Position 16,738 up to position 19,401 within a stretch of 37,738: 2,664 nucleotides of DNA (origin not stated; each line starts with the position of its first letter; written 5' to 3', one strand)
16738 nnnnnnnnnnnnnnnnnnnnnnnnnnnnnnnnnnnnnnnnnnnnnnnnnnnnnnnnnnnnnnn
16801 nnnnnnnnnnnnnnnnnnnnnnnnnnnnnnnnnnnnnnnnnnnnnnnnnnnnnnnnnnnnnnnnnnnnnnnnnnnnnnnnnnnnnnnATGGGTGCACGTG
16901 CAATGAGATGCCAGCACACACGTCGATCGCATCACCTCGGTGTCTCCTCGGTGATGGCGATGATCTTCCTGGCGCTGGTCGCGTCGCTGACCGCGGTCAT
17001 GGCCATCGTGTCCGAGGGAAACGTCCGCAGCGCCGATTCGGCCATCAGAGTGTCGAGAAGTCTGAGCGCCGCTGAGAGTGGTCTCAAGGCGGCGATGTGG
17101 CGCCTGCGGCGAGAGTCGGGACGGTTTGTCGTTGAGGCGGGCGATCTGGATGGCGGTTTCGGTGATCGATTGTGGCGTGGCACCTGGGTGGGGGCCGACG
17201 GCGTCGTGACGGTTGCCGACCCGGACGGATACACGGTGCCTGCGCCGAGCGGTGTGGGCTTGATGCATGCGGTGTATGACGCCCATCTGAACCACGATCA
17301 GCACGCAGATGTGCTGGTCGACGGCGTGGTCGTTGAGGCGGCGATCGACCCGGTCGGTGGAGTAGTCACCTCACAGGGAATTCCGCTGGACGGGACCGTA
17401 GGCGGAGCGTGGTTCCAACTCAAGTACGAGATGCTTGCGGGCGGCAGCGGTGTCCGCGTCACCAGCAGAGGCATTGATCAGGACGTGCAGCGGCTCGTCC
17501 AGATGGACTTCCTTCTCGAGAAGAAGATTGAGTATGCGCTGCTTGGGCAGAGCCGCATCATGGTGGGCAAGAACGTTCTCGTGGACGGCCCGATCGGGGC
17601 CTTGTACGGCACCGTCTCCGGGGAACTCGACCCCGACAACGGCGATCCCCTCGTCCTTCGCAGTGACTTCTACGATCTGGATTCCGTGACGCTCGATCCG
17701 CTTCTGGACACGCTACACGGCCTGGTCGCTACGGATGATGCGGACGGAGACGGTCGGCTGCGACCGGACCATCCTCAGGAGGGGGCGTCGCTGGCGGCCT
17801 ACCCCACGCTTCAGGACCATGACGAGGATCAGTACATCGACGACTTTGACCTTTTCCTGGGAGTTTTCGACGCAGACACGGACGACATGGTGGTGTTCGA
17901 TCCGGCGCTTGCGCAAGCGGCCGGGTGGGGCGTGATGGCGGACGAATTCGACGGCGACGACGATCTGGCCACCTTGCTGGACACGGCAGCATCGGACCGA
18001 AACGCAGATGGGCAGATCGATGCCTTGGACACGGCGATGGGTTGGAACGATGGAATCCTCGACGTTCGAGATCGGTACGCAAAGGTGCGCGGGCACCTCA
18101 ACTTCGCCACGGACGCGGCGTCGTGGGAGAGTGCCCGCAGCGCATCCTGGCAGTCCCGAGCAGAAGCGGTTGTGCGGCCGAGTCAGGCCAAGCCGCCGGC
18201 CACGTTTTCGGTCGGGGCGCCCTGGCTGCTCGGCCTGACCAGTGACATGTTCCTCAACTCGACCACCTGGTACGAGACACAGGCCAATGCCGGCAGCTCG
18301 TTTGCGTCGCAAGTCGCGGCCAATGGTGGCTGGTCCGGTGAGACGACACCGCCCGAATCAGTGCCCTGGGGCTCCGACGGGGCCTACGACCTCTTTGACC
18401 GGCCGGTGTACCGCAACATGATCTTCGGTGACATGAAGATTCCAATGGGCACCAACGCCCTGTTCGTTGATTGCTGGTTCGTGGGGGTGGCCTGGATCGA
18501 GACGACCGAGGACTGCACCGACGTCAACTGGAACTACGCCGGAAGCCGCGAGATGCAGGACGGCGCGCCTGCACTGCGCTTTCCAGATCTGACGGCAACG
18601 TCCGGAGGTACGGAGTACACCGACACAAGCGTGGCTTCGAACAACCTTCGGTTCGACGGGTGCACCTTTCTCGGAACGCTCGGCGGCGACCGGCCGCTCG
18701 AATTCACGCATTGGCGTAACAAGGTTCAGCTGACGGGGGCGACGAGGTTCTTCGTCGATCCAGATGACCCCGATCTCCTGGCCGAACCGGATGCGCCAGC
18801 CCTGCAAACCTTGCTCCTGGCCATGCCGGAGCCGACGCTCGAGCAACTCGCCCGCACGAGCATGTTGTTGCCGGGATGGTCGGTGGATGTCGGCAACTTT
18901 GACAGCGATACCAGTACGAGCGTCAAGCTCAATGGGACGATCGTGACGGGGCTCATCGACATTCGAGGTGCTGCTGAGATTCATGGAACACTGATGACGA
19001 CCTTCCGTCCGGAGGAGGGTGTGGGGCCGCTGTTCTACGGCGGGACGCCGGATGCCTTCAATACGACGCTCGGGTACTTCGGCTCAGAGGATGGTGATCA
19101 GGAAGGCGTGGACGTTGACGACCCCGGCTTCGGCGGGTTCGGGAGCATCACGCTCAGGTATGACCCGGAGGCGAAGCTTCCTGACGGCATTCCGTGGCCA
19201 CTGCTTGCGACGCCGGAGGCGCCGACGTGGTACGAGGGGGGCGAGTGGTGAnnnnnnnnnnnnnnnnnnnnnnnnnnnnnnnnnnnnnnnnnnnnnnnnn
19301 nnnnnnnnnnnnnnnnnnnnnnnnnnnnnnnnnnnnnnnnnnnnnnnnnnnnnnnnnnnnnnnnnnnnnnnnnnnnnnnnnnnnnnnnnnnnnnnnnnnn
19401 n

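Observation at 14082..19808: Minimal, tightly coupled T4P/T2SS-like operon driven by a PilT-type ATPase, with only tip-type pseudopilins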

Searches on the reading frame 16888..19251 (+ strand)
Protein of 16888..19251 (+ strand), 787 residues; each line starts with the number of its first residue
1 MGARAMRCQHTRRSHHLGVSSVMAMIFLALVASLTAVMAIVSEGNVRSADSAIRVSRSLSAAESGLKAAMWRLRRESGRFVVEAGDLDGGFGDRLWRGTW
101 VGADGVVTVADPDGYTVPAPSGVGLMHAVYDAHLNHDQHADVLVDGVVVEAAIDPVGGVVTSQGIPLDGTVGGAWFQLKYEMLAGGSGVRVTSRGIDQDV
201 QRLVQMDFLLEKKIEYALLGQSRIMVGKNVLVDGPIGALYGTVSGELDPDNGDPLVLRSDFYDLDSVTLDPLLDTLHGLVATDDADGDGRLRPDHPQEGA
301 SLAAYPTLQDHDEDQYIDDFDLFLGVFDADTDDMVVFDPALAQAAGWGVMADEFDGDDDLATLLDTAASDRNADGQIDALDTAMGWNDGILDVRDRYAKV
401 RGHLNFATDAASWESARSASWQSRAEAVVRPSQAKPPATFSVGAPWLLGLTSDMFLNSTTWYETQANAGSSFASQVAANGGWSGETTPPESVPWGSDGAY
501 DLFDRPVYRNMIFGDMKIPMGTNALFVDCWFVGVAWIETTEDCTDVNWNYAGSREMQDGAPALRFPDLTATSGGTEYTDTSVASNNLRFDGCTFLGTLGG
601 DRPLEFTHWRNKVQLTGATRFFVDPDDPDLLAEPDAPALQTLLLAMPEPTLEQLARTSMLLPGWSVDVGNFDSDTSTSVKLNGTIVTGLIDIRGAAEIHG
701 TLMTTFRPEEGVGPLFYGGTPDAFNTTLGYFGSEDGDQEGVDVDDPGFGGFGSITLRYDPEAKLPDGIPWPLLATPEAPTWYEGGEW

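Call 4: search_protein_families(library=pfam, proteins=[window:16888-19251:+], max_evalue=0.01)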
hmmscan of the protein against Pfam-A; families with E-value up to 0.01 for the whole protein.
window:16888-19251:+ (787 aa): 0 families

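Call 6: search_protein_families(library=ncbifam, proteins=[window:16888-19251:+], max_evalue=0.01)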
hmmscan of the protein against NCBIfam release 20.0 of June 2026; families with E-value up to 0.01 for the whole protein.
window:16888-19251:+ (787 aa): 0 families

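Call 14: find_homologous_proteins(query=window:16903-19248:+)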
Query window:16903-19248:+ (782 aa): 123 proteins with E <= 0.001 among 8000 candidates; the best 120 are listed.
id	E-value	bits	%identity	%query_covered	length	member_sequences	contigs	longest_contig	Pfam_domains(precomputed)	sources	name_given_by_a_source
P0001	0.0e+0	1585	90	98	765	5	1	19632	-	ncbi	-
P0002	0.0e+0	1395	79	99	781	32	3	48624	-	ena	-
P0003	0.0e+0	1395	77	100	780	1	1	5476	-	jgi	jgi:hypothetical protein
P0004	0.0e+0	1361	76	99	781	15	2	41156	-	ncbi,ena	-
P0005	0.0e+0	1354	76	98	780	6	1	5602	-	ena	-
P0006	0.0e+0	1351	74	100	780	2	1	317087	-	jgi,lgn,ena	-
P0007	0.0e+0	1340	74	100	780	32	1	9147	-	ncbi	-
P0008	0.0e+0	1337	75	100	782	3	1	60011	-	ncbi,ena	-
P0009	0.0e+0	1327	73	99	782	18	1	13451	-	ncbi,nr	ncbi:MAG: hypothetical protein HOO04_10095 [Phycisphaerae bacterium]|nr:hypothetical protein [Phycis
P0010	0.0e+0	1294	72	99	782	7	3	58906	-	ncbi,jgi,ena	jgi:hypothetical protein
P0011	0.0e+0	1258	71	99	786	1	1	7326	-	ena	-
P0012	0.0e+0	1239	71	98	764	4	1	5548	-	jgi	-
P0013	0.0e+0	1186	67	99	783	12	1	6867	-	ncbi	-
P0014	0.0e+0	1140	64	99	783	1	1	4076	-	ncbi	-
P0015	0.0e+0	1112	63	99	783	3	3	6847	-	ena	-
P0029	2.5e-274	930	55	98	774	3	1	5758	-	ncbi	-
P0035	7.4e-271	919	56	97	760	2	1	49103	-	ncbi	-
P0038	1.9e-263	894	55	100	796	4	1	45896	-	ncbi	-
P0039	2.2e-263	894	54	100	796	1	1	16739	-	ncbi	-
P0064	1.3e-223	763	48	98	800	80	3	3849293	-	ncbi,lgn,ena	-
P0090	1.8e-216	739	49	97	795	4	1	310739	-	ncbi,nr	ncbi:MAG: hypothetical protein IH830_01150 [Planctomycetes bacterium]|nr:hypothetical protein [Planc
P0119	1.5e-95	339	30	98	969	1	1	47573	-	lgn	-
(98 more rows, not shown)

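Call 15: find_encoding_contigs(protein=P0064, flank=10000, max_places=3)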
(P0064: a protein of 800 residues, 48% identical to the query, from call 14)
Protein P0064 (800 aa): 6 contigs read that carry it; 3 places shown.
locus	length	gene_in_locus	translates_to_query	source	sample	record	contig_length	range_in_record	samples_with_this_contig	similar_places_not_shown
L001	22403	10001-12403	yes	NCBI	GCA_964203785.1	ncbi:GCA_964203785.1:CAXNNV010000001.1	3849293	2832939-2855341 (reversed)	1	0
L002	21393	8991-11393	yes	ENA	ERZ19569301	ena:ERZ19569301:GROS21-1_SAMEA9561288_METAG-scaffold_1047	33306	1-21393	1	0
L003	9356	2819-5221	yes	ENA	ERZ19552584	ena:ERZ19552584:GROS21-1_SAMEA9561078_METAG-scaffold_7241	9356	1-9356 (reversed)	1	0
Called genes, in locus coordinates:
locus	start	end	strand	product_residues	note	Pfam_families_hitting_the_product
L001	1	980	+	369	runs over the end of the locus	-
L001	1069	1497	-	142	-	-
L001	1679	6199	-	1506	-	PF13360:PQQ_2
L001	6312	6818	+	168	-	-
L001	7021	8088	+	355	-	PF00437:T2SSE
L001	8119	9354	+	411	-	PF28597:T2SSF_N, PF00482:T2SSF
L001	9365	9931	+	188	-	-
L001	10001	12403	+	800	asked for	-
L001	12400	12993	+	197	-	PF07963:N_methyl (weak)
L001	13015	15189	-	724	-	PF13089:PP_kinase_N, PF02503:PP_kinase, PF17941:PP_kinase_C_1, PF13091:PLDc_2 (faint), PF13090:PP_kinase_C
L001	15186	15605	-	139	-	PF01242:PTPS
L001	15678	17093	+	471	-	PF02878:PGM_PMM_I, PF02879:PGM_PMM_II, PF02880:PGM_PMM_III, PF00408:PGM_PMM_IV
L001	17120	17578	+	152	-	-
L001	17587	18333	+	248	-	PF00702:Hydrolase, PF13419:HAD_2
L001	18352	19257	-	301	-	PF02511:Thy1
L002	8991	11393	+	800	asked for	-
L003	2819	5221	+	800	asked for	-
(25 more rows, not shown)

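Call 16: find_encoding_contigs(protein=P0119, flank=10000, max_places=3)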
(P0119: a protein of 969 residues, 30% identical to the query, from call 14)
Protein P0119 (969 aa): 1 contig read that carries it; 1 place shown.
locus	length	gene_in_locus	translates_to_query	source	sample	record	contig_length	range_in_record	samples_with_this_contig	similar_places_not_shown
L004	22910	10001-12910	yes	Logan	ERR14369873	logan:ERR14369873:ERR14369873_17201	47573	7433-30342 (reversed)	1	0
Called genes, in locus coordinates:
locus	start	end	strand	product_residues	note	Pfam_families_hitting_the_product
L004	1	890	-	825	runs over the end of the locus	-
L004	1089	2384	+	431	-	PF00146:NADHdh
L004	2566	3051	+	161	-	PF00085:Thioredoxin, PF13098:Thioredoxin_2, PF13899:Thioredoxin_7 (weak)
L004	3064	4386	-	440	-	PF07394:DUF1501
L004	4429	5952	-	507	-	PF08811:DUF1800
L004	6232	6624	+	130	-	PF00075:RNase_H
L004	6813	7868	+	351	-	PF00437:T2SSE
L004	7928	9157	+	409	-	PF28597:T2SSF_N, PF00482:T2SSF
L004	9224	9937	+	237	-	-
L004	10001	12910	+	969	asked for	-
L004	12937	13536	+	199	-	-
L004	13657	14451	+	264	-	PF01026:TatD_DNase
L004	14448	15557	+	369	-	PF01790:LGT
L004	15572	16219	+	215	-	PF09335:VTT_dom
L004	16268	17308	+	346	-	PF01073:3Beta_HSD, PF01370:Epimerase, PF02719:Polysacc_synt_2, PF04321:RmlD_sub_bind, PF05368:NmrA (faint), PF16363:GDP_Man_Dehyd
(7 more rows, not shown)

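Call 56: predict_structure(alignment_id=A1)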
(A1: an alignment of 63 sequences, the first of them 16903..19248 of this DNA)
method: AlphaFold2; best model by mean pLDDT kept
length: 782 residues; sequences in the alignment: 63
mean_pLDDT: 89.8   pTM: 0.85
mean pLDDT of the five models: 89.8, 89.5, 89.2, 88.4, 88.1
residues with pLDDT >= 90: 540; 70-90: 210; 50-70: 19; < 50: 13
segments of 3 or more residues with pLDDT < 50: 1-13
pLDDT, mean of each block of 10 residues (from residue 1): 38 60 77 69 82 94 94 90 88 90 90 94 95 88 94 95 86 94 95 93 91 95 95 93 90 92 95 95 95 95 93 96 94 96 94 92 88 91 95 94 95 92 89 91 86 88 97 95 88 86 98 97 97 90 93 91 92 95 97 90 90 94 91 96 92 93 81 90 93 94 89 87 79 65 84 89 88 92 88
secondary structure, 60 per line:
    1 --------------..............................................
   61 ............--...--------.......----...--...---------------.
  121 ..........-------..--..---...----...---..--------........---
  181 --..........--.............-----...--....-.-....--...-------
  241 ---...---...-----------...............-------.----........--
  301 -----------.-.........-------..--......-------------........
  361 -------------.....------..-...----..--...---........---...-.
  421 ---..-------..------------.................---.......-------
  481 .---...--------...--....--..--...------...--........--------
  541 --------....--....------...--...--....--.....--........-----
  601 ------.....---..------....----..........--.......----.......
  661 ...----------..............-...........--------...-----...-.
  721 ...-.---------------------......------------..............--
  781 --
elements in order (helices of 4 or more, strands of 3 or more residues): H15-72 E75-77 H86-92 E102-104 H120-130 E147-149 E154-156 E170-177 E183-192 E195-207 E213-215 E218-221 E225-228 E231-233 E250-252 H264-278 H291-298 H314-322 H334-339 H353-360 H374-378 E399-401 H405-412 H447-463 H467-473 E485-487 E496-498 E501-504 E511-513 E520-522 E525-532 E549-552 E555-558 E565-567 E570-572 H575-578 E581-585 E588-595 E607-611 H623-626 H631-640 H643-649 E654-663 E674-687 E689-699 E720-723 E747-752 E765-778
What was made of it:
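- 16903..19251 (+): g4: 782-aa GspK/ComZ-like tip pilin (alternative start 16888). It has an N-terminal pilin helix without Glu5, a pilin head, an Asp-rich helical insert and a beta-solenoid. The AF2 model has pLDDT 89.8 and pTM 0.85, with a helix at residues 15-72 (call 56).
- On GspK / PilX / ComZ-class tip pilin: The model has a single long helix at residues 15-72 (call 56).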

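Call 58: fold_search(model_id=the predicted structure, library=pdb)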
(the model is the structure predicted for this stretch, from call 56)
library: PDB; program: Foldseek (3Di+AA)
matches with E <= 10: 126; with E <= 0.001: 2
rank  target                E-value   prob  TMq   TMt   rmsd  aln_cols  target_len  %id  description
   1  6qvi_A                6.0e-05  0.97  0.19  0.26  16.4       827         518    8  Crystal structure of competence-associated pilin ComZ from Thermus thermophilus (released 2019-05-29)
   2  6qvi_B                1.6e-04  0.82  0.17  0.23  17.4       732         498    7  Crystal structure of competence-associated pilin ComZ from Thermus thermophilus (released 2019-05-29)
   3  6qvi_C                3.3e-03  0.69  0.19  0.27  16.6       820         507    9  Crystal structure of competence-associated pilin ComZ from Thermus thermophilus (released 2019-05-29)
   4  4qvb_B                7.7e-01  0.04  0.04  0.14  14.3        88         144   11  Mycobacterium tuberculosis protein Rv1155 in complex with co-enzyme F420 (released 2015-02-25)
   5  3q64                  9.0e-01  0.28  0.07  0.29   4.0        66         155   15  X-ray crystal structure of protein mll3774 from Mesorhizobium loti, Northeast Structural Genomics Consortium Target MlR4 (released 2011-01-12)
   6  3put_A                1.2e+00  0.10  0.06  0.23   4.4        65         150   17  Crystal Structure of the CERT START domain (mutant V151E) from Rhizobium etli at the resolution 1.8A, Northeast Struct (released 2010-12-22)
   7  7bwx_A                1.2e+00  0.03  0.08  0.22  14.1       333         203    8  Crystal structure of ice-binding protein from an Antarctic ascomycete, Antarctomyces psychrotrophicus. (released 2020-05-27)
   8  4qvb_A                1.2e+00  0.03  0.04  0.14  14.3        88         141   11  Mycobacterium tuberculosis protein Rv1155 in complex with co-enzyme F420 (released 2015-02-25)
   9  3uyu_A                1.3e+00  0.05  0.12  0.28  11.9       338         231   10  Structural basis for the antifreeze activity of an ice-binding protein (LeIBP) from Arctic yeast (released 2012-02-15)
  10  1z94_A                1.4e+00  0.08  0.04  0.19  12.3        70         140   21  X-Ray Crystal Structure of Protein CV1439 from Chromobacterium violaceum. Northeast Structural Genomics Consortium Tar (released 2005-05-10)
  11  3rd6_B                1.6e+00  0.16  0.06  0.29   3.8        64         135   12  Crystal structure of Mll3558 protein from Rhizobium loti. Northeast Structural Genomics Consortium target id MlR403 (released 2011-05-25)
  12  1z94_B                1.6e+00  0.09  0.05  0.20  11.3        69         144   20  X-Ray Crystal Structure of Protein CV1439 from Chromobacterium violaceum. Northeast Structural Genomics Consortium Tar (released 2005-05-10)
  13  2ns9_B                1.6e+00  0.20  0.07  0.29   4.0        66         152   18  Crystal structure of protein APE2225 from Aeropyrum pernix K1, Pfam COXG (released 2006-11-14)
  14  3r9y                  1.8e+00  0.33  0.05  0.22   3.2        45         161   16  Crystal Structure of StWhy2 K67A (form I) (released 2011-09-28)
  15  3rd6_A                1.8e+00  0.14  0.07  0.28   6.2        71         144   20  Crystal structure of Mll3558 protein from Rhizobium loti. Northeast Structural Genomics Consortium target id MlR403 (released 2011-05-25)
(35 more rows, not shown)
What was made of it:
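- Closest known: Thermus thermophilus ComZ. Different: Sequence identity is 7-9% and global TM-scores are low (call 58). g4 is about 230 residues longer.
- The ComZ match is significant by Foldseek E-value, but global TM-scores are low (0.19-0.27, call 58).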

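Call 69: find_encoding_contigs(protein=P0090, flank=10000, max_places=1)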
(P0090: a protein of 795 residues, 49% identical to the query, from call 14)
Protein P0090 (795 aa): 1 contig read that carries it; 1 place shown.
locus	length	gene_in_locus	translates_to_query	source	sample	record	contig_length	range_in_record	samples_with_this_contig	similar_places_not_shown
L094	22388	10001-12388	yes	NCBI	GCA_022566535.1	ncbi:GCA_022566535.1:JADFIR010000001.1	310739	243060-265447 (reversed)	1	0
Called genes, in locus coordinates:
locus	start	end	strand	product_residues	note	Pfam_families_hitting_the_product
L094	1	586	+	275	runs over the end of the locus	PF25084:LbH_EIF2B (faint), PF25087:GMPPB_C (weak), PF00132:Hexapep, PF13720:Acetyltransf_11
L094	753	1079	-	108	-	-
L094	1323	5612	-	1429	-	PF01011:PQQ (faint), PF13360:PQQ_2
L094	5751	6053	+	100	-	PF18902:DUF5658 (weak)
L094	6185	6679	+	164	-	PF03168:LEA_2 (faint)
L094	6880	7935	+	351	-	PF00437:T2SSE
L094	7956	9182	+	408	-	PF28597:T2SSF_N, PF00482:T2SSF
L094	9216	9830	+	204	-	-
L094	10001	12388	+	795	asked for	-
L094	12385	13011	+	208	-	-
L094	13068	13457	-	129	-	PF01242:PTPS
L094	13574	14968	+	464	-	PF02878:PGM_PMM_I, PF02879:PGM_PMM_II, PF02880:PGM_PMM_III, PF00408:PGM_PMM_IV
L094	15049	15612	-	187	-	PF00293:NUDIX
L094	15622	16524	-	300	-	PF00701:DHDPS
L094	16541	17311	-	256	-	PF03740:PdxJ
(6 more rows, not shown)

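Call 76: search_solved_structures(query=A1, max_evalue=10)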
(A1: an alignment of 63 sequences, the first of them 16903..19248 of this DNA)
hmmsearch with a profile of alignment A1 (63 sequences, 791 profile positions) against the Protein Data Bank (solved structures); distinct sequences matched with E-value up to 10: 7.
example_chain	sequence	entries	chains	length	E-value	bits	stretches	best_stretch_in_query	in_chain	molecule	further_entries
2b1u_A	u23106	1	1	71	0.17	13.2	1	314-371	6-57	Calmodulin-like protein 5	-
8ebt_J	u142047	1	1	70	0.18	13.2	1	321-376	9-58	Centrin-2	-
2a4j_A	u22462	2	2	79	0.29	12.5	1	321-376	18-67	Centrin 2 | Centrin-2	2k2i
1m39_A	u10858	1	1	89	0.33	12.3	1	321-376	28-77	Caltractin, isoform 1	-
6psd_E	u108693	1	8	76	1.5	10.1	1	247-291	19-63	EF-hand calcium-binding domain-containing protein 4B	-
9kqb_M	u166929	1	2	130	4.3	8.6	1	18-71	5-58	Photosystem II reaction center protein M (psbM)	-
7uia_C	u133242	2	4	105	4.8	8.5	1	504-541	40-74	SV2Ac | SV2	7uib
